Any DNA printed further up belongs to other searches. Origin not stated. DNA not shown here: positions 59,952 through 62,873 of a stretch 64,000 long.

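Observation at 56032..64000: Regulatory island around the MglA module: domain-less sigma-54 activator, AMIN-like/TPR secreted protein, kinase and response regulator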

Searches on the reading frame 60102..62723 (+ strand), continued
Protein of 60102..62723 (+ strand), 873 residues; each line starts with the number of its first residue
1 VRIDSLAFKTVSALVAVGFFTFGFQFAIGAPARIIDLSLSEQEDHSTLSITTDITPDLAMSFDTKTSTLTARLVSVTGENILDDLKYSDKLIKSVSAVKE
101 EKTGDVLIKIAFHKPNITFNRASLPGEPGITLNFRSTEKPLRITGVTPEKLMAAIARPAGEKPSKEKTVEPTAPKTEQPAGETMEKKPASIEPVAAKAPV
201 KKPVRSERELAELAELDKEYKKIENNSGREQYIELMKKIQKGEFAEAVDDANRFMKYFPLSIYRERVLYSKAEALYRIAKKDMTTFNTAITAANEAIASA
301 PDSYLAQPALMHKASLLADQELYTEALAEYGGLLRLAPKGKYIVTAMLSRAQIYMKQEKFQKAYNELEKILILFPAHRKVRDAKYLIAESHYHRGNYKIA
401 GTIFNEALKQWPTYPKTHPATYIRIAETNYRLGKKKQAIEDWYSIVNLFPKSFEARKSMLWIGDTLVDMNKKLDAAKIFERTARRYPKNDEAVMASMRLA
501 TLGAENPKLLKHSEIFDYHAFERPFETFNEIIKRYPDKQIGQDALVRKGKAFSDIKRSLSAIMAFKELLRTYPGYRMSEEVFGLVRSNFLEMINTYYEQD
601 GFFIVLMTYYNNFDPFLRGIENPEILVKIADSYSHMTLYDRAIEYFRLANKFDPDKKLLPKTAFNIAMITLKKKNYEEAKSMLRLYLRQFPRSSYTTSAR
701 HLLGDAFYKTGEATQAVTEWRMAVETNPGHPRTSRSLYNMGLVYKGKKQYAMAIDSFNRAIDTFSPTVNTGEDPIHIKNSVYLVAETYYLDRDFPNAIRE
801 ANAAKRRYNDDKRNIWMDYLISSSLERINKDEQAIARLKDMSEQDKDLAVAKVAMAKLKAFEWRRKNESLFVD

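Call 70: predict_structure(alignment_id=A1)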
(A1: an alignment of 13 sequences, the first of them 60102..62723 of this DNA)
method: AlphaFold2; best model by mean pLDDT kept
length: 873 residues; sequences in the alignment: 13
mean_pLDDT: 80.2   pTM: 0.49
mean pLDDT of the five models: 80.2, 79.3, 78.6, 78.0, 76.0
residues with pLDDT >= 90: 290; 70-90: 425; 50-70: 86; < 50: 72
segments of 3 or more residues with pLDDT < 50: 1-4, 141-204, 513-515
pLDDT, mean of each block of 10 residues (from residue 1): 56 77 57 79 83 79 79 72 64 78 77 79 78 76 39 37 30 33 31 37 53 73 76 92 93 90 91 94 90 91 88 92 92 86 91 90 90 87 90 90 92 89 93 93 92 91 91 86 85 87 77 56 84 83 86 82 80 68 76 75 62 63 87 85 90 89 95 93 95 92 94 93 90 92 93 94 71 84 94 92 90 87 86 83 79 83 78 54
secondary structure, 60 per line:
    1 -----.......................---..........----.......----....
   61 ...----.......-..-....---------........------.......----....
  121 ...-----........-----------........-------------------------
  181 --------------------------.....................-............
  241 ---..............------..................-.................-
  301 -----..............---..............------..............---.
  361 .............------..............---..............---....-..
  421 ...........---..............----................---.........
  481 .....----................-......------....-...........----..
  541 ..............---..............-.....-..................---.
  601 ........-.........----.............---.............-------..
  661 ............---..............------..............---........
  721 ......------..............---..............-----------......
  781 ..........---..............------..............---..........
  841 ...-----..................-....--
elements in order (helices of 4 or more, strands of 3 or more residues): H6-28 E32-41 E46-52 E57-63 E68-74 H79-82 E92-99 E106-112 E117-123 E129-136 H148-155 H207-227 H229-240 H244-257 H264-281 H283-299 H306-319 H323-336 H343-356 H360-373 H380-393 H397-410 H414-417 H419-431 H435-448 H453-468 H472-485 H490-505 H507-512 H519-522 H524-534 H539-554 H558-571 H573-577 H579-596 H600-608 H610-618 H623-635 H639-651 H659-672 H676-689 H696-709 H713-726 H733-746 H750-763 H775-790 H794-807 H814-827 H831-843 H849-866 H868-871

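Call 72: fold_search(model_id=the predicted structure, library=pdb)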
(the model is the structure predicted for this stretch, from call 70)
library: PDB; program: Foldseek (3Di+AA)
matches with E <= 10: 1776; with E <= 0.001: 557
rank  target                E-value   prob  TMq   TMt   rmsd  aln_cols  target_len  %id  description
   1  9hmf_K                1.2e-18  1.00  0.32  0.35  38.8       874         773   13  Periplasmic scaffold of the Campylobacter jejuni flagellar motor (alpha carbon trace) (released 2024-12-25)
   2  9hvq_Q                1.8e-14  1.00  0.23  0.22  23.2       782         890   14  Structure of the transcribing Pol II-DSIF-PAF-SPT6-RECQL5 complex (released 2025-07-16)
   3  9rtt_Q                3.7e-14  1.00  0.24  0.23  22.5       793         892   14  Activated Elongation Complex with IWS1 and ELOF1 (released 2025-09-03)
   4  4buj_F                2.0e-13  1.00  0.23  0.16  21.6       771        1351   13  Crystal structure of the S. cerevisiae Ski2-3-8 complex (released 2013-08-28)
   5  4buj_B                3.4e-13  1.00  0.27  0.18  20.1       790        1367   13  Crystal structure of the S. cerevisiae Ski2-3-8 complex (released 2013-08-28)
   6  8a3t_F                3.4e-12  1.00  0.22  0.35  20.6       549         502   16  S. cerevisiae APC/C-Cdh1 complex (released 2022-08-31)
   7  7dkh_I                4.0e-12  1.00  0.29  0.28  19.8       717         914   12  Crystal structure of the Ctr9/Paf1/Cdc73/Rtf1 quaternary complex (released 2021-11-24)
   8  7dkh_A                5.1e-12  1.00  0.29  0.28  20.1       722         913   12  Crystal structure of the Ctr9/Paf1/Cdc73/Rtf1 quaternary complex (released 2021-11-24)
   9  8q9t_E                5.1e-12  1.00  0.22  0.19  23.1       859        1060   11  CryoEM structure of a S. Cerevisiae Ski238 complex bound to RNA (released 2023-11-29)
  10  5g05_H                6.7e-12  1.00  0.21  0.35  19.5       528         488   14  Cryo-EM structure of combined apo phosphorylated APC (released 2016-05-25)
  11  8fgw_D                7.0e-12  1.00  0.22  0.15  32.2       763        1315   13  Human IFT-A complex structures provide molecular insights into ciliary transport (released 2023-02-22)
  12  7yeh_A                7.9e-12  1.00  0.28  0.25  12.8       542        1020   16  Cryo-EM structure of human OGT-OGA complex (released 2023-07-12)
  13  7yea_A                9.2e-12  1.00  0.27  0.23  17.0       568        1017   15  Human O-GlcNAc transferase Dimer (released 2023-07-12)
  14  4ui9_F                9.6e-12  1.00  0.21  0.34  20.7       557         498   14  Atomic structure of the human Anaphase-Promoting Complex (released 2015-06-17)
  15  6af0_A                1.2e-11  1.00  0.23  0.23  23.5       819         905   13  Structure of Ctr9, Paf1 and Cdc73 ternary complex from Myceliophthora thermophila (released 2018-09-19)
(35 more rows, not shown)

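Call 74: search_solved_structures(query=A1, max_evalue=0.001, show_alignments=0)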
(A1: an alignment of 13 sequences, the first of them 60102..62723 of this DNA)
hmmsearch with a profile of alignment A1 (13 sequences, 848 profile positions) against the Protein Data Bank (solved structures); distinct sequences matched with E-value up to 0.001: 65 (the best 60 are shown).
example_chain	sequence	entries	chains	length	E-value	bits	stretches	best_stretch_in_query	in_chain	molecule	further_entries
9qhb_A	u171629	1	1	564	5.6e-53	183.5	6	603-737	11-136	Engineered tetratricopeptide repeat protein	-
8bu0_A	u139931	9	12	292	2.2e-29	105.4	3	602-737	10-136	Consensus tetratricopeptide repeat protein | Crystal structure of an 8-repeat consensus TPR superhelix with Zinc. | Monomer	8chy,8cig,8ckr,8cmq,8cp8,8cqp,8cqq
9qhc_A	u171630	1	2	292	5.5e-28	100.8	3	602-737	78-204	Engineered tetratricopeptide repeat protein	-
8ch0_A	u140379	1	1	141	9.7e-15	57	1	602-737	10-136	Consensus tetratricopeptide repeat protein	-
2fo7_A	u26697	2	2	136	1.5e-14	56.3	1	604-737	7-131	SYNTHETIC CONSENSUS TPR PROTEIN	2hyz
7yea_A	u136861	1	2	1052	3.1e-14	55.3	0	640-756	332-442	UDP-N-acetylglucosamine--peptide N-acetylglucosaminyltransferase 110 kDa subunit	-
7yeh_B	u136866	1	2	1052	3.8e-14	55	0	640-756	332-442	UDP-N-acetylglucosamine--peptide N-acetylglucosaminyltransferase 110 kDa subunit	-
1w3b_A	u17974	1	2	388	1e-13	53.6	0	672-785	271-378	UDP-N-ACETYLGLUCOSAMINE--PEPTIDE N-ACETYLGLUCOSAMINYLTRANSFERASE 110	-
6eou_A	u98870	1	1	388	1.3e-13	53.3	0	672-785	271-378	UDP-N-acetylglucosamine--peptide N-acetylglucosaminyltransferase 110 kDa subunit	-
7ntf_A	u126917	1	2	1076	1.4e-13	53.1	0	640-756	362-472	Isoform 1 of UDP-N-acetylglucosamine--peptide N-acetylglucosaminyltransferase 110 kDa subu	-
7obi_A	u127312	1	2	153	4.1e-13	51.6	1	599-737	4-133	CTPR-rv4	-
9gzg_A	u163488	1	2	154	2.6e-11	45.7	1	605-743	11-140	Engineered CTPR protein with glutamic acids for conductivity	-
6g5s_A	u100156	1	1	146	1.3e-10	43.3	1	399-476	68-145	Cell division coordinator CpoB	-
6v8e_A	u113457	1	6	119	2e-10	42.7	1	651-737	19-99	Designed protein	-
1na0_A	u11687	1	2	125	2.5e-10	42.4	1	673-782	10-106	designed protein CTPR3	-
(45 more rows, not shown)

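Call 94: search_protein_families(library=pfam, proteins=[L010:2794-4347:-, L010:5058-6380:-, L010:6600-7157:+, L010:7949-8356:-, L010:8554-8949:+, L010:12724-13368:+, L010:13592-14665:-, L010:14670-15911:-, L010:16664-18121:+], max_evalue=0.00001)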
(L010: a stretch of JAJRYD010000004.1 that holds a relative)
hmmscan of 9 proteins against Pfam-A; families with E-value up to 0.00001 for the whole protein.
L010:2794-4347:- (517 aa): 18 families
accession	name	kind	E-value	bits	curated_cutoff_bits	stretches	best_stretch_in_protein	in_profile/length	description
PF07719.23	TPR_2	-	2.2e-34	115.1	27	1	437-469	2-34/34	Tetratricopeptide repeat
PF00515.34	TPR_1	-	1e-30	104.7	27.8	1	437-469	2-34/34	Tetratricopeptide repeat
PF13181.12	TPR_8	-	5.6e-30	101.4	25.7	0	472-502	3-33/34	Tetratricopeptide repeat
PF14559.12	TPR_19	-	1.1e-26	93.4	25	0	450-504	5-59/68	Tetratricopeptide repeat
PF13431.12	TPR_17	-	5e-24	83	24.4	0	458-485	1-28/34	Tetratricopeptide repeat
PF13414.12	TPR_11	-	3.3e-23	81.5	26.8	1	446-480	4-38/42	TPR repeat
PF13428.12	TPR_14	-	1.5e-22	78.2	23.5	0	437-478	2-43/44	Tetratricopeptide repeat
PF13432.12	TPR_16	-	2.7e-19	69.7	32.7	1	407-469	2-64/65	Tetratricopeptide repeat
PF13424.12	TPR_12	-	3.6e-18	66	30.1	0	437-499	4-74/77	Tetratricopeptide repeat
PF13174.12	TPR_6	-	1.2e-15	57.5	26.3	0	336-365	2-31/33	Tetratricopeptide repeat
PF23914.1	TPR_CcmH_CycH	-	5.8e-14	52.7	42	0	363-468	45-153/158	Cytochrome c-type biogenesis protein H TPR domain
PF13176.12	TPR_7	-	5.8e-13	48.2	27.9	0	438-469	1-34/36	Tetratricopeptide repeat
PF13429.12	TPR_15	-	5e-09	36.4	26.2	0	337-393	149-205/280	Tetratricopeptide repeat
PF12895.13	ANAPC3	-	2.8e-08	34.4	27.2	0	382-459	3-79/82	Anaphase-promoting complex, cyclosome, subunit 3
PF09295.16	ChAPs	-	1.6e-07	31.1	20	0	351-391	251-291/395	ChAPs (Chs5p-Arf1p-binding proteins)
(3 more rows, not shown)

L010:5058-6380:- (440 aa): 3 families
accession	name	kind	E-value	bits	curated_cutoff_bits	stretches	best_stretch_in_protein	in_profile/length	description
PF05221.23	AdoHcyase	-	9.2e-135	449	25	2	12-147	2-137/299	S-adenosyl-L-homocysteine hydrolase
PF00670.27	AdoHcyase_NAD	-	7.4e-81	270.5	27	1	198-360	1-162/162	S-adenosyl-L-homocysteine hydrolase, NAD binding domain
PF02826.25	2-Hacid_dh_C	-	2.5e-06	27.4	25.1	1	217-307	33-127/178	D-isomer specific 2-hydroxyacid dehydrogenase, NAD binding domain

L010:6600-7157:+ (185 aa): 0 families

L010:7949-8356:- (135 aa): 0 families

L010:8554-8949:+ (131 aa): 3 families
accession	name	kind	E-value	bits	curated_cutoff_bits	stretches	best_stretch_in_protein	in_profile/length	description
PF01381.28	HTH_3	-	2.2e-11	44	23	1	12-66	1-55/55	Helix-turn-helix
PF12844.13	HTH_19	-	1.9e-09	37.7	30.2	1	9-71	1-63/64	Helix-turn-helix domain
PF13560.12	HTH_31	-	6.9e-08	33.1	27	1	9-62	3-57/64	Helix-turn-helix domain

L010:12724-13368:+ (214 aa): 1 family
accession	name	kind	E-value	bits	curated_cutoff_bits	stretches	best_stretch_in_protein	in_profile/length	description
PF02663.19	FmdE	-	4.4e-06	27.2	22.9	0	48-201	3-124/133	FmdE, Molybdenum formylmethanofuran dehydrogenase operon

L010:13592-14665:- (357 aa): 0 families

L010:14670-15911:- (413 aa): 3 families
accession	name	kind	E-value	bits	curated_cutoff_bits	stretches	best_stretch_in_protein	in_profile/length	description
PF22569.1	DCD_C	-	1.9e-74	249.6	22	1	215-411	2-192/192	2'-deoxycytidine 5'-triphosphate deaminase (DCD), C-terminal domain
PF06559.16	DCD_N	-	3.8e-68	229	21.4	1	31-190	2-162/164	2'-deoxycytidine 5'-triphosphate deaminase (DCD) N-terminal domain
PF22769.1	DCD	-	3.5e-59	199.7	27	2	34-190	2-152/153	dCTP deaminase-like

L010:16664-18121:+ (485 aa): 3 families
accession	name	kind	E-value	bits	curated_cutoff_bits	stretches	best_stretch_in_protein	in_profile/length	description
PF08323.17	Glyco_transf_5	-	1.2e-76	258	22.7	1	3-242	2-238/239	Starch synthase catalytic domain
PF00534.26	Glycos_transf_1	-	3.4e-17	62.9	26.4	1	300-456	14-167/172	Glycosyl transferases group 1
PF13692.12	Glyco_trans_1_4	-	4.6e-10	40.4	27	1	302-445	2-140/142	Glycosyl transferases group 1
